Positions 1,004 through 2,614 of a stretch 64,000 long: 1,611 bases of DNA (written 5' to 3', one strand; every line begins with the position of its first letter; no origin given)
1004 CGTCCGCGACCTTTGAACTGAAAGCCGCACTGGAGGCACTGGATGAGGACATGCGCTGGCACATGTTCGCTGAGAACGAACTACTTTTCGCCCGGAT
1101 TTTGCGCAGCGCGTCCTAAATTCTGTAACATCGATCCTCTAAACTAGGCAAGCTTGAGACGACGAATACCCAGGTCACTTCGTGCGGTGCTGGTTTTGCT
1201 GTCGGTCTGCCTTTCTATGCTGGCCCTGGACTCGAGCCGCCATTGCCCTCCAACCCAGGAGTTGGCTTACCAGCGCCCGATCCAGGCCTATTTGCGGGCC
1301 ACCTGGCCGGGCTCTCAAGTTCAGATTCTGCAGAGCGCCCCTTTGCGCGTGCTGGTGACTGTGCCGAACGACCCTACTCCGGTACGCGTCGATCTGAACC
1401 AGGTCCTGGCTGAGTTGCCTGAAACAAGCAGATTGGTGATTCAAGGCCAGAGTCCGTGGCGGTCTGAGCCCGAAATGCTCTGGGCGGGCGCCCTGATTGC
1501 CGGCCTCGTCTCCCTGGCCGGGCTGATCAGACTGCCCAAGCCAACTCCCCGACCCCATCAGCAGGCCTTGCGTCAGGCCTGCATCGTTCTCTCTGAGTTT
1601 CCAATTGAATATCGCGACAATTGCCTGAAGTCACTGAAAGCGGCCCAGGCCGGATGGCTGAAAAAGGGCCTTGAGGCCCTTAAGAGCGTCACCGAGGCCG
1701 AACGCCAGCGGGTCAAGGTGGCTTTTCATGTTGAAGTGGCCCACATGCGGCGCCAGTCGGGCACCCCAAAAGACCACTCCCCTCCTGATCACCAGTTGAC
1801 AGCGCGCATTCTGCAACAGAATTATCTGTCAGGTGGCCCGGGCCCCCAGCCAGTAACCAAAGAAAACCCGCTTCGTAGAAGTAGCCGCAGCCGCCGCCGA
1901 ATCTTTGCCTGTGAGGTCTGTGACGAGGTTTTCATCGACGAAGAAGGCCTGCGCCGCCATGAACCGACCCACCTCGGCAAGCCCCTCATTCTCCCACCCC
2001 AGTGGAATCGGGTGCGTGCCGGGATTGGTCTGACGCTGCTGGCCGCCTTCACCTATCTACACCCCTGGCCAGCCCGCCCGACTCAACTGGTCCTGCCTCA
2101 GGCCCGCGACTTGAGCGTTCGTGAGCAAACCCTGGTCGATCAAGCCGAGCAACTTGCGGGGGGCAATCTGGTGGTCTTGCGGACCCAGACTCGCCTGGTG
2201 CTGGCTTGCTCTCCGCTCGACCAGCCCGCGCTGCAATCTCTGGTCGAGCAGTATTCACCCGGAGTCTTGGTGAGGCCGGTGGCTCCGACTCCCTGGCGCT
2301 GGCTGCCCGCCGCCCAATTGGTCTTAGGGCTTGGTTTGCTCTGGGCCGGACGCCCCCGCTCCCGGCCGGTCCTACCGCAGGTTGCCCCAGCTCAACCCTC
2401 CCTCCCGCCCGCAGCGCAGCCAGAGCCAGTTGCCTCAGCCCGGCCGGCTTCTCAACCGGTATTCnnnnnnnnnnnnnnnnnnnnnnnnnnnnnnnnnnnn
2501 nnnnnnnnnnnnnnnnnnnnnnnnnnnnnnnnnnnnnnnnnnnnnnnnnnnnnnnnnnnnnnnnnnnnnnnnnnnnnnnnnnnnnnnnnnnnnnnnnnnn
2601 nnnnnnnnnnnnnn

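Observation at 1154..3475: Orphan FlhA/SctV cytoplasmic domain on a non-FHIPEP scaffold carrying a textbook C2H2 zinc finger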

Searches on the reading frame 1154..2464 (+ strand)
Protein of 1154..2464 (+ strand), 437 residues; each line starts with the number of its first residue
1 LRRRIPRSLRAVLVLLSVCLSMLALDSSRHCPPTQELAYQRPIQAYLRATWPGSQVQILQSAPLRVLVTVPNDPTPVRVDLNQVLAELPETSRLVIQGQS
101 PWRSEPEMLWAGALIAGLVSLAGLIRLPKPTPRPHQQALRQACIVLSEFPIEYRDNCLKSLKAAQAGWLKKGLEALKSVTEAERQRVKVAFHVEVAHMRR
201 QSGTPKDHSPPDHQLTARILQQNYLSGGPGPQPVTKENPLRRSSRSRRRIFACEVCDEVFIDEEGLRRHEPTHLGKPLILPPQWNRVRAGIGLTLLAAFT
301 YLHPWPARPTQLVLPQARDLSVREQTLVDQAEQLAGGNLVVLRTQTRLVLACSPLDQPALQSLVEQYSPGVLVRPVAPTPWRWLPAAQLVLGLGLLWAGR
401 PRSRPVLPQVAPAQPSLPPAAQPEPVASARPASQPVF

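Call 17: search_protein_representatives(protein=window:1154-2464:+)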
Query: 437 residues. Proteins with E-value up to 0.001 (for the whole library): 200; up to 1e-10: 12; up to 1e-30: 4. The best 150 are listed.
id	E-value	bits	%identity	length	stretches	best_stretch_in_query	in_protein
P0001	3.3e-278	939.0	100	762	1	13-437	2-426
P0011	2.2e-75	270.7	44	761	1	7-429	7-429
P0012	1.8e-63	231.4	45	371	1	10-402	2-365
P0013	7.2e-39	150.4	37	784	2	113-428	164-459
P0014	1.1e-29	120.1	35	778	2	113-425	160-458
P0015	2.4e-20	89.3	31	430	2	115-304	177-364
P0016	2.0e-19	86.3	31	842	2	113-427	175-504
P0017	2.0e-13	66.6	36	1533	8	223-275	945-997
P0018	7.1e-12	61.4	36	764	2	3-231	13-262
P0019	1.2e-11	60.7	37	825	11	244-276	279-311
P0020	1.9e-11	60.1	30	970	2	130-282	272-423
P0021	1.0e-10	57.6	48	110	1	294-379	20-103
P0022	2.0e-10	56.7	32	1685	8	235-282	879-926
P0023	2.4e-10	56.4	37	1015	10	236-278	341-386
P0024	3.2e-10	56.0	38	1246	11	245-275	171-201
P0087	3.4e-05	39.4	34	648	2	246-425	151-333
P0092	4.0e-05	39.2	42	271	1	244-330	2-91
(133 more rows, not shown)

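Call 21: search_protein_families(library=pfam, proteins=[P0011, P0013, P0014, P0016, P0018, P0020, P0087, P0092, P0015], max_evalue=1)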
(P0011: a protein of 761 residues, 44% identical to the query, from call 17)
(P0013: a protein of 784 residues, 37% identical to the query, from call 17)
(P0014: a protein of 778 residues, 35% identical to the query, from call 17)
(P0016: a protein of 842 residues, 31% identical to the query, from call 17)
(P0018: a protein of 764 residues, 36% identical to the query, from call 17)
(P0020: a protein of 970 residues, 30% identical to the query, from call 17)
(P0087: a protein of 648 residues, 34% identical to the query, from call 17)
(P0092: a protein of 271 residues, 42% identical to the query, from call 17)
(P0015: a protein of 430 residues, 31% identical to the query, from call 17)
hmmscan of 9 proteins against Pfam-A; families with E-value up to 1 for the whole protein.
P0011 (761 aa): 8 families
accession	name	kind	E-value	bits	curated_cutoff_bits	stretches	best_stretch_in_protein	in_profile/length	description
PF00771.25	FHIPEP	-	3.8e-58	198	29.1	1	421-748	322-655/657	FHIPEP family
PF00096.32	zf-C2H2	-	0.00011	22.9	25.2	1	242-264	1-23/23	Zinc finger, C2H2 type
PF23104.1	Zf-C2H2_ZNF451_6th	-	0.00013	22.3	27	1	244-263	4-24/25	Sixth Zinc fingers C2H2 type, ZNF451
PF13894.12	zf-C2H2_4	-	0.0018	19.3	27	1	242-264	1-23/24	C2H2-type zinc finger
PF12171.14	zf-C2H2_jaz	-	0.0018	18.9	22.6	1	242-263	2-23/27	Zinc-finger double-stranded RNA-binding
PF13912.12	zf-C2H2_6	-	0.21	12.1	25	1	242-265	2-25/27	C2H2-type zinc finger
PF12874.13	zf-met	-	0.26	12.1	21.2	1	242-264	1-23/25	Zinc-finger of C2H2 type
PF05605.18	zf-Di19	-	0.28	11.9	27.5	1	242-264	3-25/54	Drought induced 19 protein (Di19), zinc-binding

P0013 (784 aa): 6 families
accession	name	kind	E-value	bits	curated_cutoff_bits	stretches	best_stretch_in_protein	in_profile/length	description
PF00771.25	FHIPEP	-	5.8e-63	213.9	29.1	1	459-772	328-654/657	FHIPEP family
PF00096.32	zf-C2H2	-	0.00018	22.2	25.2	1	294-316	1-23/23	Zinc finger, C2H2 type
PF13894.12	zf-C2H2_4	-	0.0034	18.4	27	1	294-316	1-23/24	C2H2-type zinc finger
PF16622.11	zf-C2H2_11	-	0.0097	16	27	1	295-312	6-23/29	zinc-finger C2H2-type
PF12171.14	zf-C2H2_jaz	-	0.022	15.4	22.6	1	294-315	2-23/27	Zinc-finger double-stranded RNA-binding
PF08790.17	zf-LYAR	-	0.16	12.3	20.7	1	294-312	1-18/28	LYAR-type C2HC zinc finger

P0014 (778 aa): 7 families
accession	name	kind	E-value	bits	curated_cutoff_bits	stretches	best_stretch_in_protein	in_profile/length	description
PF00771.25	FHIPEP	-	3.6e-62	211.2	29.1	2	406-707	267-575/657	FHIPEP family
PF00096.32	zf-C2H2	-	0.0022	18.8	25.2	1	289-312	1-23/23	Zinc finger, C2H2 type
PF13894.12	zf-C2H2_4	-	0.037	15.2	27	1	289-312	1-24/24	C2H2-type zinc finger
PF12171.14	zf-C2H2_jaz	-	0.072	13.7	22.6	1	289-309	2-22/27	Zinc-finger double-stranded RNA-binding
PF23612.1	zf-C2H2_ZN142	-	0.2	12.1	27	1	289-313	1-25/27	ZN142 C2H2 zinc finger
PF12874.13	zf-met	-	0.23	12.3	21.2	1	289-309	1-21/25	Zinc-finger of C2H2 type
PF13912.12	zf-C2H2_6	-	0.3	11.6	25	0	289-312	2-24/27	C2H2-type zinc finger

P0016 (842 aa): 9 families
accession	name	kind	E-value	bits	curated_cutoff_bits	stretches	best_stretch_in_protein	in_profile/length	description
PF00771.25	FHIPEP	-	7.8e-74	249.8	29.1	1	460-831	279-655/657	FHIPEP family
PF14842.11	FliG_N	-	3.5e-09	37.6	25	1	202-260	4-62/104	FliG N-terminal domain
PF23104.1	Zf-C2H2_ZNF451_6th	-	0.0001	22.7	27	1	324-341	4-21/25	Sixth Zinc fingers C2H2 type, ZNF451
PF00096.32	zf-C2H2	-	0.00039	21.2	25.2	1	322-345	1-23/23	Zinc finger, C2H2 type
PF13894.12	zf-C2H2_4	-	0.0076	17.3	27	1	322-345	1-24/24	C2H2-type zinc finger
PF14841.11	FliG_M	-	0.045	14.4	25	1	206-261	16-71/76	FliG middle domain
PF18414.7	zf_C2H2_10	-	0.065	13.3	25.6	1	321-340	2-21/26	C2H2 type zinc-finger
PF05605.18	zf-Di19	-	0.084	13.6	27.5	1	322-349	3-29/54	Drought induced 19 protein (Di19), zinc-binding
PF12171.14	zf-C2H2_jaz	-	0.099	13.3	22.6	1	322-342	2-22/27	Zinc-finger double-stranded RNA-binding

P0018 (764 aa): 3 families
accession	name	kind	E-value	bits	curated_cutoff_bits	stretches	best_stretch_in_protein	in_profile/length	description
PF00771.25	FHIPEP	-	9.7e-68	229.6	29.1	1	371-753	262-656/657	FHIPEP family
PF14842.11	FliG_N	-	2e-05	25.6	25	1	171-230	5-64/104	FliG N-terminal domain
PF04108.17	ATG17_like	-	0.069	13.1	43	1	626-741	173-266/355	Autophagy protein ATG17-like domain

P0020 (970 aa): 6 families
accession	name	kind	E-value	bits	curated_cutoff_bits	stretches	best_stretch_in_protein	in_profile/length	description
PF00771.25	FHIPEP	-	6.2e-59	200.5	29.1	1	614-958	321-656/657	FHIPEP family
PF14842.11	FliG_N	-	3e-13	50.7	25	1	279-338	3-62/104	FliG N-terminal domain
PF14841.11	FliG_M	-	1.2e-06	29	25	1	282-334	14-66/76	FliG middle domain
PF23104.1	Zf-C2H2_ZNF451_6th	-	0.046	14.2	27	1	392-408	4-20/25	Sixth Zinc fingers C2H2 type, ZNF451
PF13894.12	zf-C2H2_4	-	0.13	13.5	27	1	390-411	1-22/24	C2H2-type zinc finger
PF12171.14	zf-C2H2_jaz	-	0.38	11.4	22.6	1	392-409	4-21/27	Zinc-finger double-stranded RNA-binding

P0087 (648 aa): 6 families
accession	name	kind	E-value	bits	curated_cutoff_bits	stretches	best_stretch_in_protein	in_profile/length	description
PF00771.25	FHIPEP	-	1.6e-47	162.8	29.1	1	336-640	323-655/657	FHIPEP family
PF00096.32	zf-C2H2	-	2.1e-05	25.2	25.2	1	156-178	1-23/23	Zinc finger, C2H2 type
PF13894.12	zf-C2H2_4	-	0.00034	21.5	27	1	156-178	1-23/24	C2H2-type zinc finger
PF23104.1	Zf-C2H2_ZNF451_6th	-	0.00034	21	27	1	158-175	4-21/25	Sixth Zinc fingers C2H2 type, ZNF451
PF17820.7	PDZ_6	-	0.034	14.3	27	1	388-424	14-48/54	PDZ domain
PF13465.12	zf-H2C2_2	-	0.15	12.9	40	0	156-166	15-25/26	Zinc-finger double domain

P0092 (271 aa): 8 families
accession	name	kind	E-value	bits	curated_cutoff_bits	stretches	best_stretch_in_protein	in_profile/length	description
PF14842.11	FliG_N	-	8.7e-06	26.7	25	1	233-266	3-36/104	FliG N-terminal domain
PF00096.32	zf-C2H2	-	0.00034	21.3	25.2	1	9-31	1-23/23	Zinc finger, C2H2 type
PF13894.12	zf-C2H2_4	-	0.0011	19.9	27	1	9-31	1-23/24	C2H2-type zinc finger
PF13465.12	zf-H2C2_2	-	0.016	16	40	0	7-19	13-25/26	Zinc-finger double domain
PF13912.12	zf-C2H2_6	-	0.031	14.7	25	1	9-31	2-24/27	C2H2-type zinc finger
PF23104.1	Zf-C2H2_ZNF451_6th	-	0.041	14.4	27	1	11-27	4-20/25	Sixth Zinc fingers C2H2 type, ZNF451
PF12171.14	zf-C2H2_jaz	-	0.053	14.2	22.6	1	9-31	2-24/27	Zinc-finger double-stranded RNA-binding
PF12874.13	zf-met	-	0.055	14.3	21.2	1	9-31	1-23/25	Zinc-finger of C2H2 type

P0015 (430 aa): 7 families
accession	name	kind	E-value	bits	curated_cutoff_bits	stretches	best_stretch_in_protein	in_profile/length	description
PF14842.11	FliG_N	-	4.1e-07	31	25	1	198-255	4-61/104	FliG N-terminal domain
PF23104.1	Zf-C2H2_ZNF451_6th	-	0.00015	22.2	27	1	313-331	4-22/25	Sixth Zinc fingers C2H2 type, ZNF451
PF00096.32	zf-C2H2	-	0.00019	22.1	25.2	1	311-334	1-23/23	Zinc finger, C2H2 type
PF13894.12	zf-C2H2_4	-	0.0019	19.2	27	1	311-334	1-24/24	C2H2-type zinc finger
PF12171.14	zf-C2H2_jaz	-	0.052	14.2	22.6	1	311-331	2-22/27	Zinc-finger double-stranded RNA-binding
PF13912.12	zf-C2H2_6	-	0.059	13.8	25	1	311-334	2-24/27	C2H2-type zinc finger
PF12874.13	zf-met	-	0.075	13.8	21.2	1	311-330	1-20/25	Zinc-finger of C2H2 type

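Call 23: find_encoding_contigs(protein=P0016, flank=10000, max_places=4)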
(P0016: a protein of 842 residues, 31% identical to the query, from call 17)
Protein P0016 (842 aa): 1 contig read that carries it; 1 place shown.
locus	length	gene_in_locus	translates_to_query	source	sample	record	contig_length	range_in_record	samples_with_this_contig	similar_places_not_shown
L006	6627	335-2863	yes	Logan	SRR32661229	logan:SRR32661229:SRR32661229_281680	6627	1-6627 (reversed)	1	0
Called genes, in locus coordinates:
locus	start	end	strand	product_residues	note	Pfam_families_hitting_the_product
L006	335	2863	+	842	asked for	PF14842:FliG_N, PF00771:FHIPEP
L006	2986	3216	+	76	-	-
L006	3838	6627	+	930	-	?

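Call 24: find_encoding_contigs(protein=P0020, flank=10000, max_places=4)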
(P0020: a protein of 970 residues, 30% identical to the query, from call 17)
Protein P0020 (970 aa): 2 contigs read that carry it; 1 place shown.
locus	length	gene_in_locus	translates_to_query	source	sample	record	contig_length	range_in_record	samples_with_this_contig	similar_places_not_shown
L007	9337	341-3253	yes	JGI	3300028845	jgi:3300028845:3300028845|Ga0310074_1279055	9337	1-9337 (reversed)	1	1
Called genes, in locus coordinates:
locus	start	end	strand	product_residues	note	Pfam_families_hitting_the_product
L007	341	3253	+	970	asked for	PF14841:FliG_M (weak), PF14842:FliG_N, PF00771:FHIPEP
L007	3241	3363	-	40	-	-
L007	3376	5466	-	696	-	PF02897:Peptidase_S9_N, PF00326:Peptidase_S9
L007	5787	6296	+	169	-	PF01844:HNH, PF14279:HNH_5, PF13395:HNH_4 (weak)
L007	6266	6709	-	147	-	PF00072:Response_reg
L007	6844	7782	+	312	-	-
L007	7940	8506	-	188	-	-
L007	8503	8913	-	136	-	-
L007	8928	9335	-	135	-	?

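Call 25: find_encoding_contigs(protein=P0011, flank=10000, max_places=4)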
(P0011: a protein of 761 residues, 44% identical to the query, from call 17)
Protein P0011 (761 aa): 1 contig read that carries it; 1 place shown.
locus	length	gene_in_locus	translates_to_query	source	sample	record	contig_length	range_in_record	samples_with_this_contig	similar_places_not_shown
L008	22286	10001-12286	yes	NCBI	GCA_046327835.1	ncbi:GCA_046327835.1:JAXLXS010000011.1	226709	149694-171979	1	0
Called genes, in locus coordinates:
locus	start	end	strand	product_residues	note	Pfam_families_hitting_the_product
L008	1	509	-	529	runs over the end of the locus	PF07719:TPR_2 (faint), PF13176:TPR_7 (faint), PF13374:TPR_10 (faint), PF13432:TPR_16 (faint), PF14938:SNAP (faint), PF17874:TPR_MalT (faint), PF14559:TPR_19 (faint), PF13424:TPR_12, +2 more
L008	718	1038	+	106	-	-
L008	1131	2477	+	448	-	PF05819:NolX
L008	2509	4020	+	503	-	PF07737:ATLF (faint), PF06167:Peptidase_M90 (weak)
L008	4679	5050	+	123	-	-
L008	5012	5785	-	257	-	PF02481:DNA_processg_A, PF18306:LDcluster4 (faint)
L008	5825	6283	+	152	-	PF07301:DUF1453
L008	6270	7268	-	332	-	PF08211:dCMP_cyt_deam_2 (weak), PF00383:dCMP_cyt_deam_1, PF08211:dCMP_cyt_deam_2, PF26947:CDL (weak)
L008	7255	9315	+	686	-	PF00930:DPPIV_N, PF01738:DLH, PF02129:Peptidase_S15, PF00561:Abhydrolase_1, PF20434:BD-FAE (faint), PF00326:Peptidase_S9, PF12146:Hydrolase_4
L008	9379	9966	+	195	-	PF01814:Hemerythrin (faint)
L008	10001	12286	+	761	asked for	PF00771:FHIPEP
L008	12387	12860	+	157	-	-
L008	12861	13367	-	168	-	PF00583:Acetyltransf_1, PF13508:Acetyltransf_7 (weak)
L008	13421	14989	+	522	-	-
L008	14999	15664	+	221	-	PF22741:PTP-NADK, PF00782:DSPc, PF13350:Y_phosphatase3 (weak), PF22784:PTP-SAK, PF22785:Tc-R-P, PF00102:Y_phosphatase (weak)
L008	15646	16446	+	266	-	PF00561:Abhydrolase_1, PF12146:Hydrolase_4, PF12697:Abhydrolase_6, PF00975:Thioesterase (weak)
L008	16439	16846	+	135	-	-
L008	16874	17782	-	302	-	PF25021:TEN_NHL (faint), PF01436:NHL (faint), PF08450:SGL (faint), PF24684:Vgb_lyase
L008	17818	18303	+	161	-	-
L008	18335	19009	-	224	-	PF01987:AIM24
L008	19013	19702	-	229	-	PF01987:AIM24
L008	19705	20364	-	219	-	PF01987:AIM24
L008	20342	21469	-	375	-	PF01435:Peptidase_M48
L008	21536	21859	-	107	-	PF07238:PilZ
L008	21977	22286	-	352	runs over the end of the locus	PF00482:T2SSF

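Call 31: find_encoding_contigs(protein=P0013, flank=10000, max_places=3)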
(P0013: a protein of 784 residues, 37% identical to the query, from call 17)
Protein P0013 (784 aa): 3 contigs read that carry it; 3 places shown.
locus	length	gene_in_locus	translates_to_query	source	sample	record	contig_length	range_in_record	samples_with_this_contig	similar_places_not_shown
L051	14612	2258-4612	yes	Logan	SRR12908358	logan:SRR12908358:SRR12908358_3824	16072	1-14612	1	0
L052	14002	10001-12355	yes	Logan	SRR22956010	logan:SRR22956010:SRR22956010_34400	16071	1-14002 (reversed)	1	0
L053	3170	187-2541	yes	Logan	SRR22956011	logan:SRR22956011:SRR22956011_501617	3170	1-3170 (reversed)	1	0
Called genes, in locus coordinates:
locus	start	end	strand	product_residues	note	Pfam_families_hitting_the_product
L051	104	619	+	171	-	PF02525:Flavodoxin_2, PF03358:FMN_red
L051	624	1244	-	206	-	PF00515:TPR_1 (faint), PF12895:ANAPC3 (faint), PF14559:TPR_19 (faint), PF07719:TPR_2 (weak), PF13181:TPR_8 (faint), PF13432:TPR_16 (weak), PF13424:TPR_12 (faint)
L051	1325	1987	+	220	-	-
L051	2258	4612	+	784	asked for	PF00771:FHIPEP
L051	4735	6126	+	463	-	-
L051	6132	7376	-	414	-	PF07730:HisKA_3, PF02518:HATPase_c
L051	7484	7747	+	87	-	-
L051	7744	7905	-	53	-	-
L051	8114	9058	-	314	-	-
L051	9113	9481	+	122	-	PF00072:Response_reg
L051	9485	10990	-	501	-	PF00144:Beta-lactamase, PF11954:DUF3471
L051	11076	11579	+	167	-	-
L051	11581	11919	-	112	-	PF13453:Zn_ribbon_TFIIB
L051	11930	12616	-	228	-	-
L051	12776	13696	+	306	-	-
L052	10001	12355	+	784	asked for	PF00771:FHIPEP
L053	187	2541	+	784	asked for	PF00771:FHIPEP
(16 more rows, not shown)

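Call 32: find_encoding_contigs(protein=P0018, flank=10000, max_places=3)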
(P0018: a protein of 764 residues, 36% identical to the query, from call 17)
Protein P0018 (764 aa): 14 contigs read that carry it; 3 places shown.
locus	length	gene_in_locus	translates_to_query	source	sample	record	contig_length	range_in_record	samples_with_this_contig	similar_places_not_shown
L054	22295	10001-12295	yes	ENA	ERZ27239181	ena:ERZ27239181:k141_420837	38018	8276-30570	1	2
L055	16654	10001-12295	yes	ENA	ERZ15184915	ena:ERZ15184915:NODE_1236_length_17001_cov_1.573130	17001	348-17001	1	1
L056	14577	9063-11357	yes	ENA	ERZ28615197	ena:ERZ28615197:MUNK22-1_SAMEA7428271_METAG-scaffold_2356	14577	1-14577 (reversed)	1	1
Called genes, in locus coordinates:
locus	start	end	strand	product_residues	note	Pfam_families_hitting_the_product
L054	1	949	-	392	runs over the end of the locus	PF00072:Response_reg, PF13487:HD_5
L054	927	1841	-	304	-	PF00072:Response_reg, PF08668:HDOD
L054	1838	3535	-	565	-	PF13188:PAS_8 (weak), PF02518:HATPase_c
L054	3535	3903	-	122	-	PF00072:Response_reg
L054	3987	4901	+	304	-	PF02518:HATPase_c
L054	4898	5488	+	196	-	-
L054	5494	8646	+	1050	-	PF00989:PAS, PF08448:PAS_4, PF08448:PAS_4, PF13188:PAS_8, PF00989:PAS, PF08448:PAS_4, PF13426:PAS_9, PF08447:PAS_3, +7 more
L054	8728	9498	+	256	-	PF13387:Lnb_N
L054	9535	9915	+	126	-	-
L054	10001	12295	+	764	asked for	PF14842:FliG_N (faint), PF00771:FHIPEP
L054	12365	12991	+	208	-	PF01553:Acyltransferase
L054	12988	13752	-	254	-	PF03692:CxxCxxCC (weak)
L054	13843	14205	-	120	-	-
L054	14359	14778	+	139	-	PF12120:Arr-ms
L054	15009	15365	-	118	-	-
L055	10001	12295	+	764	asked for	PF14842:FliG_N (faint), PF00771:FHIPEP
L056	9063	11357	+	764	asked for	PF14842:FliG_N (faint), PF00771:FHIPEP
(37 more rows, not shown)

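Call 52: find_homologous_proteins(query=A2, max_evalue=0.001)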
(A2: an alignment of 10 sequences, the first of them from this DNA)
Query A2 (10 sequences) (404 aa, profile of the alignment): 3 proteins with E <= 0.001 among 8000 candidates.
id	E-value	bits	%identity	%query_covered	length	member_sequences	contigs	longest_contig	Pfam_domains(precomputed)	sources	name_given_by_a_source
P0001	1.0e-139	484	100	97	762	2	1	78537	PF00771.26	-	-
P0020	9.5e-139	481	31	43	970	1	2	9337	PF00771.26,PF14842.12,PF14841.12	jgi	-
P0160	1.2e-49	187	79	7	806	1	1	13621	PF00771.26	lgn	-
